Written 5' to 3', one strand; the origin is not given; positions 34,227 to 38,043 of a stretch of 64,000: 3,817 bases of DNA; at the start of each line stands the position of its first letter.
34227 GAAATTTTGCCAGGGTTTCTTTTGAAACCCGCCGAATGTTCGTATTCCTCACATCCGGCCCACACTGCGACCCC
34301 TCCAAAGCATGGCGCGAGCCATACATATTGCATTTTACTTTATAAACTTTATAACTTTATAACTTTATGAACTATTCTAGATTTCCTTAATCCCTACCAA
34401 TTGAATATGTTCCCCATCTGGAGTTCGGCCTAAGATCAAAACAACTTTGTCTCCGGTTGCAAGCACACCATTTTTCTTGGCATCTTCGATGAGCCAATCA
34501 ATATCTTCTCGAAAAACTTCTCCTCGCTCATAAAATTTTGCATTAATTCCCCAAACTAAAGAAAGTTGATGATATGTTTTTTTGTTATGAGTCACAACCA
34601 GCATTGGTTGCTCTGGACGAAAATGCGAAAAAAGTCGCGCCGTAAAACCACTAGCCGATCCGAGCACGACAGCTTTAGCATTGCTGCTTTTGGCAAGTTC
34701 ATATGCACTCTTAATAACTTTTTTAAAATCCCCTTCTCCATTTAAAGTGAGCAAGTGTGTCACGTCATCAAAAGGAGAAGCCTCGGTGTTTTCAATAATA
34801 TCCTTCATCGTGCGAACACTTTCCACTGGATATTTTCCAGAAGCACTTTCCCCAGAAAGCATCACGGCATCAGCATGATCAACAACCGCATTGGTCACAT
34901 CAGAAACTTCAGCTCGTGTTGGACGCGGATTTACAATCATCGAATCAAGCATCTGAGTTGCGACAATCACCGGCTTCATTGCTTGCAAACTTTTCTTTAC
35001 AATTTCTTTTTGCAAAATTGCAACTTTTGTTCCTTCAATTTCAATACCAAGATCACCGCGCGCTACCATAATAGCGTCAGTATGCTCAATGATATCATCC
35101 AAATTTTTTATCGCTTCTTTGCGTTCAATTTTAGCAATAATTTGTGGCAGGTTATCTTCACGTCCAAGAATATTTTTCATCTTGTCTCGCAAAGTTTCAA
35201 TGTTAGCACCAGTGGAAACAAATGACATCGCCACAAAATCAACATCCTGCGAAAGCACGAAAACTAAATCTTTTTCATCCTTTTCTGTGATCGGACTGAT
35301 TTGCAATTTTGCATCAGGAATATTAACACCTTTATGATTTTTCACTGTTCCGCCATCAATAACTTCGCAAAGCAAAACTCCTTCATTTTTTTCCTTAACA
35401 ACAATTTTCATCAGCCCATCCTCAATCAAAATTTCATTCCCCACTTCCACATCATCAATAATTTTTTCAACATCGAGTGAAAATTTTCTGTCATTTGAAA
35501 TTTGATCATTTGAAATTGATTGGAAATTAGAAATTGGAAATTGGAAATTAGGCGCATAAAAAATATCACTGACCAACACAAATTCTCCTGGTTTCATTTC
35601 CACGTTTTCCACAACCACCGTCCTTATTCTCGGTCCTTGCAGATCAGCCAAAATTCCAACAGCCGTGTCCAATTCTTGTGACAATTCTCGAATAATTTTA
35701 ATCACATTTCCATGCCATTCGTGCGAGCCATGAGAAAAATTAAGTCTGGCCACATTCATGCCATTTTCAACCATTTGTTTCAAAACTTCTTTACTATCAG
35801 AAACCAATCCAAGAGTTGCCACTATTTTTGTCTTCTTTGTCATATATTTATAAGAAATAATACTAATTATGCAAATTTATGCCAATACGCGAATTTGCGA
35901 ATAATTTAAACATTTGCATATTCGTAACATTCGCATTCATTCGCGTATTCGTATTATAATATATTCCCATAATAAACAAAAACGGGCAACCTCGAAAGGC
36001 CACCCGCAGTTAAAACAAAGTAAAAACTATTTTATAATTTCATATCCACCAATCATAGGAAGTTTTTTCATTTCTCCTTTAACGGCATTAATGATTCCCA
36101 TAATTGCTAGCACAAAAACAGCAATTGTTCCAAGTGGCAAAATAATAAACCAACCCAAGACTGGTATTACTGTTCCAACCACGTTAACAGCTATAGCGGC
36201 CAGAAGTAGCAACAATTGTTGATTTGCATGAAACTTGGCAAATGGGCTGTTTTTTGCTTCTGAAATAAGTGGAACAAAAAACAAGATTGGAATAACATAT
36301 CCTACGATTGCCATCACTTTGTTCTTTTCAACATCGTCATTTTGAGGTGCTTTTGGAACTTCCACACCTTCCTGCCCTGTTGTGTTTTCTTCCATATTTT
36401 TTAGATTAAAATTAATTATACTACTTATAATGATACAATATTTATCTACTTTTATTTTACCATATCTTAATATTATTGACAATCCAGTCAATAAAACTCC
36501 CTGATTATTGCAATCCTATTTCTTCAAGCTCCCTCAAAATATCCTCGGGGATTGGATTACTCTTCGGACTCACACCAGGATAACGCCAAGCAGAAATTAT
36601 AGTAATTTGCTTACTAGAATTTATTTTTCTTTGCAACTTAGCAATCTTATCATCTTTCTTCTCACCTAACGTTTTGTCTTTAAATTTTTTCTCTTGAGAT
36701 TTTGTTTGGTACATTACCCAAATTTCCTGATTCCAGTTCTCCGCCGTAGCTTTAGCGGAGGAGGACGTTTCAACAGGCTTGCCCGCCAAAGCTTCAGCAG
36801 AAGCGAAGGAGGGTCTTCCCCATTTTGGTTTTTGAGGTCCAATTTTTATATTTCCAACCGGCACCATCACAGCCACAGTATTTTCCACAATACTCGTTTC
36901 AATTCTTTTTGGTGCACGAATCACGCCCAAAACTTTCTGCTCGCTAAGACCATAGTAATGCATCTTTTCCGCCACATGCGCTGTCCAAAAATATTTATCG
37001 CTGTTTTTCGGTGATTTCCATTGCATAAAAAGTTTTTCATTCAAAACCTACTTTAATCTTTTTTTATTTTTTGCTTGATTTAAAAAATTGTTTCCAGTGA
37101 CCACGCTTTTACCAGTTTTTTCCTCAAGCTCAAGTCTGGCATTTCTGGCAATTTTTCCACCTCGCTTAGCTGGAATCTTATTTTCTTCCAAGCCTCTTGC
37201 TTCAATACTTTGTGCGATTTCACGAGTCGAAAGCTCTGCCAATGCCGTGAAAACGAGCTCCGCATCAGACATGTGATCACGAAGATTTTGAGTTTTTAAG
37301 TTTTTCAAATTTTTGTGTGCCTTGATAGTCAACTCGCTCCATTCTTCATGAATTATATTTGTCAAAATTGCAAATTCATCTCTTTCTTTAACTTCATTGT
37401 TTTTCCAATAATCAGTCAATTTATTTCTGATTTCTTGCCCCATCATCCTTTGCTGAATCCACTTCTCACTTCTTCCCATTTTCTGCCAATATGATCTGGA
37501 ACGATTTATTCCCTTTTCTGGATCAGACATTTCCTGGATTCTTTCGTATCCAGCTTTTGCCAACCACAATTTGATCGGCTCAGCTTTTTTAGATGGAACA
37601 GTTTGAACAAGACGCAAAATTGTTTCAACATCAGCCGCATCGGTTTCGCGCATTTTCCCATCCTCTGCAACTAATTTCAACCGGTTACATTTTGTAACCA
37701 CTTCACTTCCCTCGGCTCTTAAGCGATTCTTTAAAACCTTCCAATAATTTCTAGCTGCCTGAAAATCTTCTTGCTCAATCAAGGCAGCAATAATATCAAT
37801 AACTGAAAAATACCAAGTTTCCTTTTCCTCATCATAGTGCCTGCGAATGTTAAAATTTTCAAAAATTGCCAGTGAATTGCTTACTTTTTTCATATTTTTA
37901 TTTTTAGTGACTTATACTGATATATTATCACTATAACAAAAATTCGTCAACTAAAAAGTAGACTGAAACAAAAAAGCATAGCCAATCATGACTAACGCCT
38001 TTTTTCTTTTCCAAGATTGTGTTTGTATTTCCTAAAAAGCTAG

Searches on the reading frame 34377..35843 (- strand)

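Call 67: search_protein_families(library=pfam, max_evalue=1e-8, proteins=[window:34377-35843:-])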
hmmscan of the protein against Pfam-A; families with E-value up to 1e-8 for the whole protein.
window:34377-35843:- (488 aa): 2 families
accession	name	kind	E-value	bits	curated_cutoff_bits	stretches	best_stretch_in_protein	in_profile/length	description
PF00224.27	PK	-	2.2e-108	362.7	30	1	3-343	2-328/328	Pyruvate kinase, barrel domain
PF02887.21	PK_C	-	1.1e-22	80.7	28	1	375-473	2-100/114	Pyruvate kinase, alpha/beta domain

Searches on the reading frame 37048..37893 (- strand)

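Call 67: search_protein_families(library=pfam, max_evalue=1e-8, proteins=[window:37048-37893:-])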
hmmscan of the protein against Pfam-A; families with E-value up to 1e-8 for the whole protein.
window:37048-37893:- (281 aa): 0 families

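Call 69: search_protein_families(library=pfam, max_evalue=0.001, proteins=[window:37048-37893:-])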
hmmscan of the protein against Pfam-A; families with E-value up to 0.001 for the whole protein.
window:37048-37893:- (281 aa): 1 family
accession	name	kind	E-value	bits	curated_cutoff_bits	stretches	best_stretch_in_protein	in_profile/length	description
PF02498.22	Bro-N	-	6e-05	24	25.6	1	18-113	3-92/96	BRO family, N-terminal domain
